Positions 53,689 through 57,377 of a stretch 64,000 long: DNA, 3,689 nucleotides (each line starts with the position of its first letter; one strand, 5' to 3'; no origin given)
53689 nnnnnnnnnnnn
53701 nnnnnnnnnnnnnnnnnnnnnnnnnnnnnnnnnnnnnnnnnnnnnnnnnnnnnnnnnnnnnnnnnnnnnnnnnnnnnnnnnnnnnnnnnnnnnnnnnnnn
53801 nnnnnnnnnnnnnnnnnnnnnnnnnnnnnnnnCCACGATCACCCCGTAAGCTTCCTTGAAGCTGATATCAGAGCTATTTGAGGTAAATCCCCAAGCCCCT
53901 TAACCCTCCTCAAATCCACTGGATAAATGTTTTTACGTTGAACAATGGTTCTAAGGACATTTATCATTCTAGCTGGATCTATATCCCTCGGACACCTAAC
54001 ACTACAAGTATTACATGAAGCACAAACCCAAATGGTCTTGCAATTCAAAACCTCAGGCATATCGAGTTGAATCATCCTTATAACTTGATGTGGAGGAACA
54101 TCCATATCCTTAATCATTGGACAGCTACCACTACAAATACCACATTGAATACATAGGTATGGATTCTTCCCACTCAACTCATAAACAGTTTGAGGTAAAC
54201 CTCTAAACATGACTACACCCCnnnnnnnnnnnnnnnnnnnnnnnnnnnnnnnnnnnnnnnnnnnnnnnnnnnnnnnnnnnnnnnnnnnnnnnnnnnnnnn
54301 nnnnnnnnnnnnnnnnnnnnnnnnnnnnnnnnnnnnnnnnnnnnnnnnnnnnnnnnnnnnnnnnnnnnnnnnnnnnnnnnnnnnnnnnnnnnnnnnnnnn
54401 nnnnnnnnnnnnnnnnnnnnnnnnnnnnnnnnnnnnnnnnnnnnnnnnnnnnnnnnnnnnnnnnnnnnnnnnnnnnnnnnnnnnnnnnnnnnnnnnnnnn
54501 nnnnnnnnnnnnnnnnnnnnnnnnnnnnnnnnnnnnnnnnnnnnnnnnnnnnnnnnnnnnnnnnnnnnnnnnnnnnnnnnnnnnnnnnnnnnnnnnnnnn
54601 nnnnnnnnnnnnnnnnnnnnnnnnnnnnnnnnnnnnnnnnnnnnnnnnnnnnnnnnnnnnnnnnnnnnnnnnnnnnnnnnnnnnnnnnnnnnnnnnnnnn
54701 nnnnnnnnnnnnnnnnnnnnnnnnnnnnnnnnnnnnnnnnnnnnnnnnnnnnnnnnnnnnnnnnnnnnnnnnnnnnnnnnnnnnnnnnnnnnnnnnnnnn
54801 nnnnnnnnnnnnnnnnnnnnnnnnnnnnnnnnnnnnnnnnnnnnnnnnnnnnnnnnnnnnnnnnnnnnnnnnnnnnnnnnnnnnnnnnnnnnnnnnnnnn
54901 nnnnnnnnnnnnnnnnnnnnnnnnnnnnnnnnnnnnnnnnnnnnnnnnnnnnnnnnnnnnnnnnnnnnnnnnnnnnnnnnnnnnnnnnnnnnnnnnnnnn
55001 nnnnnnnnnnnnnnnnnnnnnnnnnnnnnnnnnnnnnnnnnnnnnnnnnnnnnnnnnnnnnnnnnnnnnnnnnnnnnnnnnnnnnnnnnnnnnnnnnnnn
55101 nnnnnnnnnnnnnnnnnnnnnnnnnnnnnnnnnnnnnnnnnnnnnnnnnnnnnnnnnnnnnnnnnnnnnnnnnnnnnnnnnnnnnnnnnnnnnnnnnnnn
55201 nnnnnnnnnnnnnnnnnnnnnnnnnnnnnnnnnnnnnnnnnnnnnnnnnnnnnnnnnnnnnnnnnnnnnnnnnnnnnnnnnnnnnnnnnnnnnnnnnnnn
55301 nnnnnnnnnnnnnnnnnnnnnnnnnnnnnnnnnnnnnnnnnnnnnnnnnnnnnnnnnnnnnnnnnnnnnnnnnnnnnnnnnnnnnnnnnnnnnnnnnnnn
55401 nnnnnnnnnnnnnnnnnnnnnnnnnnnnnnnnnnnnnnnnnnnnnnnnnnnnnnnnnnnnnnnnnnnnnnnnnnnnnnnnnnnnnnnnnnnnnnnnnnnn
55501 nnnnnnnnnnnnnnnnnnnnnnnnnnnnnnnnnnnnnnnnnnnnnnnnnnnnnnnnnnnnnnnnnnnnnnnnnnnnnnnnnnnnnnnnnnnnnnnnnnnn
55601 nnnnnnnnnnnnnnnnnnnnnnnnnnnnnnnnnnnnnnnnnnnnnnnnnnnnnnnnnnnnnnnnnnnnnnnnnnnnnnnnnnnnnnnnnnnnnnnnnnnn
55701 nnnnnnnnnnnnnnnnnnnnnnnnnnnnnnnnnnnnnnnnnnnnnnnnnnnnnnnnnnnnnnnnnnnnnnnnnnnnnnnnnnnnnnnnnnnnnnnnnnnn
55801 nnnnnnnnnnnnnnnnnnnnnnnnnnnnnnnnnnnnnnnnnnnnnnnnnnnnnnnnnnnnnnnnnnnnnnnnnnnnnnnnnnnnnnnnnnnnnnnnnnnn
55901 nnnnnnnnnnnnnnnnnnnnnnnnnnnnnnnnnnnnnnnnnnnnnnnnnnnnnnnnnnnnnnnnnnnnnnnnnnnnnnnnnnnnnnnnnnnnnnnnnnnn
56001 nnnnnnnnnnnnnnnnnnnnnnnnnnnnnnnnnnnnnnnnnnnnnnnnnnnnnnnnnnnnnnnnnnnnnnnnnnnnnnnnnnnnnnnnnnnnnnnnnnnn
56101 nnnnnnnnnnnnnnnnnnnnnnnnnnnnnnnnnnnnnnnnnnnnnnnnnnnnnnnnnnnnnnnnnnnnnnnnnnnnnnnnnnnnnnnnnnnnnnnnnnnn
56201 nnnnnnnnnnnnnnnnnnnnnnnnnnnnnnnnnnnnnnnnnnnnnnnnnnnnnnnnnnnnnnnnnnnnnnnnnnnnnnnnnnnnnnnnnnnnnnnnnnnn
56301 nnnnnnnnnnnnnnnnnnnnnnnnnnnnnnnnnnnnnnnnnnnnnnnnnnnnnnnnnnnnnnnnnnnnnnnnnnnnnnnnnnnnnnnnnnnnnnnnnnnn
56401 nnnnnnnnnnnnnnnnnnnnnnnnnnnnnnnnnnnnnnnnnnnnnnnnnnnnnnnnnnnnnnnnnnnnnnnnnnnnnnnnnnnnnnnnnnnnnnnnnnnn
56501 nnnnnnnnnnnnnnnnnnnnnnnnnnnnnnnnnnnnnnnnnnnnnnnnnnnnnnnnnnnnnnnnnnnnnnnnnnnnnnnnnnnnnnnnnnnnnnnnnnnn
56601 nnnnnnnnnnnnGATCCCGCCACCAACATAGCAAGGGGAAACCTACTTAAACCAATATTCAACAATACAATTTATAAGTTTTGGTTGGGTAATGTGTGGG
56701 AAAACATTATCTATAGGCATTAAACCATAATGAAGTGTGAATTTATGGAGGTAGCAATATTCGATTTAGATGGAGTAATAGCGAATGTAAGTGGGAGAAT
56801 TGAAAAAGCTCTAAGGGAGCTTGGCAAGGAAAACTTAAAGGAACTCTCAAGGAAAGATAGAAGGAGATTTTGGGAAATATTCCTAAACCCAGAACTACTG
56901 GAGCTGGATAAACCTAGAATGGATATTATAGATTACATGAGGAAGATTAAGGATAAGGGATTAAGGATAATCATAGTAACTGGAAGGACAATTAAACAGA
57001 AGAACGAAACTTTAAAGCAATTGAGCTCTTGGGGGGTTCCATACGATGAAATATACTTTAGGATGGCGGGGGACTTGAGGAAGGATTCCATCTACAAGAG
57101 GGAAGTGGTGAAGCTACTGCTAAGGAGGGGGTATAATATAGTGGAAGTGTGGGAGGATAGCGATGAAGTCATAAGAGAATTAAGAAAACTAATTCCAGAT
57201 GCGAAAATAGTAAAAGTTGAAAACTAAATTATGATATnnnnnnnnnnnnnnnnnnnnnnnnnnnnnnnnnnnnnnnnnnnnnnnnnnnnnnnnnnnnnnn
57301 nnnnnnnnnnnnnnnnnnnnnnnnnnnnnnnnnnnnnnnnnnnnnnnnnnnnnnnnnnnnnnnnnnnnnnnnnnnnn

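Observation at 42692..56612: A 16-gene co-directional cluster combining HdrABC, a fumarate-reductase-like module, a lipoyl-carrier protein and a complete Ech/Mbh-type [NiFe] hydrogenase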

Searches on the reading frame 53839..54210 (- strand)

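Call 4: search_protein_families(library=pfam, proteins=[window:53839-54210:-], max_evalue=0.01)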
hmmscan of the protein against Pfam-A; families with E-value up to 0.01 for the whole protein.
window:53839-54210:- (123 aa): 7 families
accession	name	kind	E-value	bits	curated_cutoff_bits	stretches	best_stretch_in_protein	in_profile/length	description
PF13534.11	Fer4_17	-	5.6e-11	43.3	22.2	1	20-78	2-61/61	4Fe-4S dicluster domain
PF13183.11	Fer4_8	-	2.8e-09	37.8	27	1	20-77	5-68/68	4Fe-4S dicluster domain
PF13187.11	Fer4_9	-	2e-06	28.2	27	1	20-76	2-50/52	4Fe-4S dicluster domain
PF13237.11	Fer4_10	-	3.4e-05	24.1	25.5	1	16-74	5-53/53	4Fe-4S dicluster domain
PF00037.32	Fer4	-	0.0017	18.5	21.1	1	16-31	4-19/24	4Fe-4S binding domain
PF12838.12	Fer4_7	-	0.006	17.5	27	0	20-77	2-52/52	4Fe-4S dicluster domain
PF12797.12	Fer4_2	-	0.0085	16.5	24.5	0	17-31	7-21/22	4Fe-4S binding domain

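Call 6: search_protein_families(library=ncbifam, proteins=[window:53839-54210:-], max_evalue=0.001)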
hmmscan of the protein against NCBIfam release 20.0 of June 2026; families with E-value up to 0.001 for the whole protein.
window:53839-54210:- (123 aa): 16 families
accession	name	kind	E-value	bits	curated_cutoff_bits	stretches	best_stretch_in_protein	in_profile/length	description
TIGR03290.1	CoB_CoM_SS_C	equivalog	9.2e-19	67.9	160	1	19-103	3-88/144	CoB--CoM heterodisulfide reductase subunit C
NF041779.1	hetero_SS_HdrC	equivalog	2.8e-17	62.8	350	1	20-95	33-108/198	ferredoxin:CoB-CoM heterodisulfide reductase subunit HdrC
NF038018.1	qmoC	equivalog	6e-14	52.3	300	1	9-98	9-99/360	quinone-interacting membrane-bound oxidoreductase complex subunit QmoC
NF041890.1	hdrC_Methbact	equivalog_domain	1.8e-13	50.5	270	1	17-102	28-113/192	ferredoxin:CoB-CoM heterodisulfide reductase subunit HdrC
NF045711.1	sulf_resp_HmcF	equivalog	4.9e-07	28.9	750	1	19-105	61-162/457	sulfate respiration complex iron-sulfur protein HmcF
NF009226.0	PRK12576.1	equivalog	1.2e-06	28.1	344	1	19-91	155-238/317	succinate dehydrogenase/fumarate reductase iron-sulfur subunit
NF004616.0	PRK05950.1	subfamily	2.3e-06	26.9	228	1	17-92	146-235/238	succinate dehydrogenase iron-sulfur subunit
NF008369.0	PRK11168.1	equivalog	2.9e-06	26.4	278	1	20-94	13-91/401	anaerobic glycerol-3-phosphate dehydrogenase subunit C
TIGR01945.1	rnfC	subfamily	4.4e-06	25.5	245.95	1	11-90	356-431/435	RnfABCDGE type electron transport complex subunit C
TIGR00384.1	dhsB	subfamily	6.4e-06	25.8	88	1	17-87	139-222/222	succinate dehydrogenase and fumarate reductase iron-sulfur protein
NF004898.0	PRK06259.1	equivalog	4.8e-05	22.2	385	1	20-96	136-222/488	fumarate reductase (CoM/CoB) subunit TfrB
NF008434.0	PRK11274.1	equivalog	0.00024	20.2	333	1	20-99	25-111/409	glycolate oxidase subunit GlcF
NF042952.1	MFR_FeS_SdhB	equivalog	0.00024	20.2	600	1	58-94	199-235/320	8-methylmenaquinol:fumarate reductase iron-sulfur subunit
NF042909.1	FMH_DH_FwdF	exception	0.00027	20.1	375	1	18-76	15-70/336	tungsten-dependent formylmethanofuran dehydrogenase subunit FwdF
TIGR04105.1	FeFe_hydrog_B1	subfamily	0.00074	18.3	450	1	18-97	142-226/462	monomeric [FeFe] hydrogenase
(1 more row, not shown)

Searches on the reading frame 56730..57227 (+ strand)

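Call 5: search_protein_families(library=pfam, proteins=[window:56730-57227:+], max_evalue=0.01)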
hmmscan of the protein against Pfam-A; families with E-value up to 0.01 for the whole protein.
window:56730-57227:+ (165 aa): 9 families
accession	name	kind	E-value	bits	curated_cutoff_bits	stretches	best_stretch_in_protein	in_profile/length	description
PF25109.1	HAD_PNKP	-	6e-17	62.5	27.6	1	56-154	25-131/143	Polynucleotide kinase PNKP phosphatase domain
PF03767.20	Acid_phosphat_B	-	1.9e-09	37.8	27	1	66-146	125-207/230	HAD superfamily, subfamily IIIB (Acid phosphatase)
PF00702.32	Hydrolase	-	1.3e-06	29.3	26.4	0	7-31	2-26/191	haloacid dehalogenase-like hydrolase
PF13419.12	HAD_2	-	8.6e-06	26.4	23.8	0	10-48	2-41/178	Haloacid dehalogenase-like hydrolase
PF13344.12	Hydrolase_6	-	3.9e-05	24.1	27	0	65-108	18-61/101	Haloacid dehalogenase-like hydrolase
PF06189.17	5-nucleotidase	-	0.00023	20.5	28.2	1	11-114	162-260/302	5'-nucleotidase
PF06941.18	NT5C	-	0.00078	19.8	24.8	1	8-101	3-105/180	5' nucleotidase, deoxy (Pyrimidine), cytosolic type C protein (NT5C)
PF08282.18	Hydrolase_3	-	0.0013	19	20.9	0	66-99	20-53/255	haloacid dehalogenase-like hydrolase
PF24694.1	LNS2_PITM1-3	-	0.0015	19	27.7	1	63-142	23-102/124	PITM 1-3, LNS2 domain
